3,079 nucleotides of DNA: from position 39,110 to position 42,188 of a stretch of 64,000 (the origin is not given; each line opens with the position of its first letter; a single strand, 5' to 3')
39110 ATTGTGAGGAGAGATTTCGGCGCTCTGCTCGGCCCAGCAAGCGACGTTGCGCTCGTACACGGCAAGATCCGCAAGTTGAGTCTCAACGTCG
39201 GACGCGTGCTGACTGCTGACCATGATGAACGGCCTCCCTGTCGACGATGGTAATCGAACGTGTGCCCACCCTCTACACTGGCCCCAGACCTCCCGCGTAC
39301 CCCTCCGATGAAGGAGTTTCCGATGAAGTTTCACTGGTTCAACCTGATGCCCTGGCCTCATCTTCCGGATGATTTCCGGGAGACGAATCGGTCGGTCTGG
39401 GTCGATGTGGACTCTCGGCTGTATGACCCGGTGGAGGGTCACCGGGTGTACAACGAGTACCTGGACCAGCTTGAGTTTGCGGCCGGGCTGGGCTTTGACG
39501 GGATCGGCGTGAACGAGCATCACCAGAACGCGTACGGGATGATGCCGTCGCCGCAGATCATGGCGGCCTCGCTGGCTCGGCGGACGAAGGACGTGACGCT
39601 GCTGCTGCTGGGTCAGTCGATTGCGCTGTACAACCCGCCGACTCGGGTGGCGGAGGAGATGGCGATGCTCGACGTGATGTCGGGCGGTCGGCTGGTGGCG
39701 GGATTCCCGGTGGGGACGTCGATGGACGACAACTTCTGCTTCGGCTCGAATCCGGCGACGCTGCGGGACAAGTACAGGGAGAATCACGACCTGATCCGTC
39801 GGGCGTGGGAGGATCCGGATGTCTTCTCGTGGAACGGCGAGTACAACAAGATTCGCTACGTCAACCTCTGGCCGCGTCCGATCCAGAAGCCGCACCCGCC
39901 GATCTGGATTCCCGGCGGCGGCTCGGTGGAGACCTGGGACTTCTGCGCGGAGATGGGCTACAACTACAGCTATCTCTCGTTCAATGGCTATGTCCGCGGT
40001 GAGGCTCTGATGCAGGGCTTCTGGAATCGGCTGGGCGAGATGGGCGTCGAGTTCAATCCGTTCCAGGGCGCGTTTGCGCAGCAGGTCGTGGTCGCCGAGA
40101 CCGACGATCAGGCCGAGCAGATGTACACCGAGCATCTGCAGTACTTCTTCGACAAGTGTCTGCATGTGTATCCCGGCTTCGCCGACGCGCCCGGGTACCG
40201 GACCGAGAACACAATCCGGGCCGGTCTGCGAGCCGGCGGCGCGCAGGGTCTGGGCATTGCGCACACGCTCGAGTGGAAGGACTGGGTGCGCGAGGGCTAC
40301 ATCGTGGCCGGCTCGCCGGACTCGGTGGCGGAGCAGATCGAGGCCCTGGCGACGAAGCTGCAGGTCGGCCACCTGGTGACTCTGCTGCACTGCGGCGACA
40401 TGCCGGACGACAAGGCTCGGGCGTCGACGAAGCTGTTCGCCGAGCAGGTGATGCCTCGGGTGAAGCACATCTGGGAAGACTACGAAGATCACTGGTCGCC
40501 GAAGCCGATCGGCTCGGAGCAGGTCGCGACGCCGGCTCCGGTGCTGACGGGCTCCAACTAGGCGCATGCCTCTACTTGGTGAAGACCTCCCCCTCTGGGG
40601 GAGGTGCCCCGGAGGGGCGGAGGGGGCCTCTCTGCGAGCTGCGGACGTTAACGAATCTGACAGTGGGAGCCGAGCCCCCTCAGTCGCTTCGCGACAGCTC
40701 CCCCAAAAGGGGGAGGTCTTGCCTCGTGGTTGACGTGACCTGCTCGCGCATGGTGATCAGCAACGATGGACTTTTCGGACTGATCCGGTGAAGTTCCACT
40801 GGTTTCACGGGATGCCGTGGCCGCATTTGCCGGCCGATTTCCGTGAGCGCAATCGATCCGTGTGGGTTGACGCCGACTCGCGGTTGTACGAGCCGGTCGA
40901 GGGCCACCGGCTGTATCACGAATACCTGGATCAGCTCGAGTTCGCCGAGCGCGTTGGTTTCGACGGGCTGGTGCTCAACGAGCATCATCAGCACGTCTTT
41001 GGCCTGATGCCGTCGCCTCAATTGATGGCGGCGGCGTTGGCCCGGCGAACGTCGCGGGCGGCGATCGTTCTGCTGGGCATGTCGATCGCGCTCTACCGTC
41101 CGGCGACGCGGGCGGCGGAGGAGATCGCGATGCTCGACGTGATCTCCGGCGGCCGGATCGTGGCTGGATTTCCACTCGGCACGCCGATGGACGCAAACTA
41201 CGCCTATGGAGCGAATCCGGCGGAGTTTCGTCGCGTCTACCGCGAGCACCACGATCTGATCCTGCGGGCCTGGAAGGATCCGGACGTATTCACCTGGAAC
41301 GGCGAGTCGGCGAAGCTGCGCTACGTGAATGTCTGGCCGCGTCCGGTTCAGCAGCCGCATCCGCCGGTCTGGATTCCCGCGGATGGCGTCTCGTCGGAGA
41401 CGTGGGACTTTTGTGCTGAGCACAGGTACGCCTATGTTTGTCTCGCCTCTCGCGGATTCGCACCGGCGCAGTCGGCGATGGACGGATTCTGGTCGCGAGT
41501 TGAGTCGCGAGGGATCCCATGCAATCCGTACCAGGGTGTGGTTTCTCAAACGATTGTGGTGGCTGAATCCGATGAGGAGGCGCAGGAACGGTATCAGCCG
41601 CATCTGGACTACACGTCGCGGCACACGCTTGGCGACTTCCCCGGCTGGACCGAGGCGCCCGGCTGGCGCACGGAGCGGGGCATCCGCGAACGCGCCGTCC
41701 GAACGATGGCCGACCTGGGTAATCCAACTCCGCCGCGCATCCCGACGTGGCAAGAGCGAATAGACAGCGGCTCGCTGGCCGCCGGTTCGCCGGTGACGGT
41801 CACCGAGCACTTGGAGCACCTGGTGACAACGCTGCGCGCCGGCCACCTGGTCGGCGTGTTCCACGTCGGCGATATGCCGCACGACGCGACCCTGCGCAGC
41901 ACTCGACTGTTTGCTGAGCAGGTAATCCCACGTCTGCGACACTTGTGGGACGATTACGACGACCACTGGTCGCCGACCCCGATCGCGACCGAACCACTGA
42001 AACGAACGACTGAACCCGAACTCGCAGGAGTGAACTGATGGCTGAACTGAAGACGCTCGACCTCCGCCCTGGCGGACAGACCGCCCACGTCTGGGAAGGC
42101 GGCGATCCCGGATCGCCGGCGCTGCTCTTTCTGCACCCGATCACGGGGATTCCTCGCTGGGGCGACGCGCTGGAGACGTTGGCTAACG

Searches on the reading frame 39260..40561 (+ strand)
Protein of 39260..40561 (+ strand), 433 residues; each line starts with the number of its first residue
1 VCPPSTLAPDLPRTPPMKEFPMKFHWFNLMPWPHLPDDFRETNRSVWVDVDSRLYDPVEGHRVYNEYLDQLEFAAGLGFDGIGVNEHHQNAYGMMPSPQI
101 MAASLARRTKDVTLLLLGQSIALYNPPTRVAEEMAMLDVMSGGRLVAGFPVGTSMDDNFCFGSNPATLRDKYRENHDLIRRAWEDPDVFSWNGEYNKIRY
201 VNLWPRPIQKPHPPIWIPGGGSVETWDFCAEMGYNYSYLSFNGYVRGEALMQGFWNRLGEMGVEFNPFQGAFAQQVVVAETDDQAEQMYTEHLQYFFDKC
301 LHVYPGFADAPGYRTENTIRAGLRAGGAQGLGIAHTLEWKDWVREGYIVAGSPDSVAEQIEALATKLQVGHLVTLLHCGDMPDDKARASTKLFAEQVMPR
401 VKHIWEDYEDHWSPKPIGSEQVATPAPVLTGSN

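Call 10: search_protein_families(library=pfam, proteins=[window:39260-40561:+])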
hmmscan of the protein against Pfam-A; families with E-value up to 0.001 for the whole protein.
window:39260-40561:+ (433 aa): 1 family
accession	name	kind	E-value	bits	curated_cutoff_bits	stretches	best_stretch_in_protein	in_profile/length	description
PF00296.26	Bac_luciferase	-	1.4e-36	126.9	27.9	1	62-364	20-308/314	Luciferase-like monooxygenase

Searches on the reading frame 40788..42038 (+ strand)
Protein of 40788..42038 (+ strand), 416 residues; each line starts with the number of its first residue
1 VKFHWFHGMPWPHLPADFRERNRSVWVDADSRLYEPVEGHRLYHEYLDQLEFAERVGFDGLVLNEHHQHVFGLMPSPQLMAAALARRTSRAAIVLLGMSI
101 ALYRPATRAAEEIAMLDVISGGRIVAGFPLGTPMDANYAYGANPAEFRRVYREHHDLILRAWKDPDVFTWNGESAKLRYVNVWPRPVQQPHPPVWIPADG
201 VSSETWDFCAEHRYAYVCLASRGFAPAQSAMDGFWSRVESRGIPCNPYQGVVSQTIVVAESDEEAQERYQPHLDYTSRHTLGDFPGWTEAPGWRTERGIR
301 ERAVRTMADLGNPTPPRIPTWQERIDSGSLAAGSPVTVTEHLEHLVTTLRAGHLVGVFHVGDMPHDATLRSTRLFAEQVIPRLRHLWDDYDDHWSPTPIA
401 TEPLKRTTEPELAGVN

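Call 10: search_protein_families(library=pfam, proteins=[window:40788-42038:+])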
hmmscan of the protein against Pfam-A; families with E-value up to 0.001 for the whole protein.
window:40788-42038:+ (416 aa): 1 family
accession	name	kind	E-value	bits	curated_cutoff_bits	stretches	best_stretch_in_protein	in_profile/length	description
PF00296.26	Bac_luciferase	-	2e-37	129.7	27.9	1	43-347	22-309/314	Luciferase-like monooxygenase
